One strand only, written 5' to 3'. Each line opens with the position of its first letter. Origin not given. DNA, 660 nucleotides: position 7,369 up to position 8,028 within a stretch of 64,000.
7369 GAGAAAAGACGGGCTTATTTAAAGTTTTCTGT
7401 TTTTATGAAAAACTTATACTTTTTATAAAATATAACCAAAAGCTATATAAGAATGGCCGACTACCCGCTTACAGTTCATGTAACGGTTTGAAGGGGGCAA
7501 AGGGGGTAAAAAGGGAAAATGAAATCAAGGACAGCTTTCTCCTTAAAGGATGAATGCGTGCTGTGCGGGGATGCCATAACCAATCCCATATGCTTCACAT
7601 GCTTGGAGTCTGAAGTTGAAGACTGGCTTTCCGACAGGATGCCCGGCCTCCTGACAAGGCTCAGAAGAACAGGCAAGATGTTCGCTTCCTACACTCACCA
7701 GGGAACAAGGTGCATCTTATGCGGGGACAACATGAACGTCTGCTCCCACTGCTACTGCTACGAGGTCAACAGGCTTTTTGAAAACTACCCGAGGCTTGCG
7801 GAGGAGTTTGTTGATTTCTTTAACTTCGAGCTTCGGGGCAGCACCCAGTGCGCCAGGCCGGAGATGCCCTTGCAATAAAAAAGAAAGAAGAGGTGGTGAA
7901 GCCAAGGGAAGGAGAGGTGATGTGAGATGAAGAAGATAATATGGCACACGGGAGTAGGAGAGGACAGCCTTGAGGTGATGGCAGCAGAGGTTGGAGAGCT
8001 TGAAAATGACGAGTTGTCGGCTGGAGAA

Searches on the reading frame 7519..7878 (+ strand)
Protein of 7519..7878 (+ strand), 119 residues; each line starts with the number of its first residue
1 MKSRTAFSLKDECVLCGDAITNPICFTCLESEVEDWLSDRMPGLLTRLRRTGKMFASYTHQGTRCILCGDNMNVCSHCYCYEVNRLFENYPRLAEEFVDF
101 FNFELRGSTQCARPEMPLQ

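Call 53: search_protein_families(library=pfam, max_evalue=0.01, proteins=[window:7519-7878:+])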
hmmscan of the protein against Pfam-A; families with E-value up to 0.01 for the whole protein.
window:7519-7878:+ (119 aa): 2 families
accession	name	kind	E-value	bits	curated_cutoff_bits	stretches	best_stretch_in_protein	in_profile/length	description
PF17179.9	Fer4_22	-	0.00044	21.5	27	1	64-87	1-24/95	4Fe-4S dicluster domain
PF14260.11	zf-C4pol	-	0.0035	18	28.9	0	13-65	1-48/70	C4-type zinc-finger of DNA polymerase delta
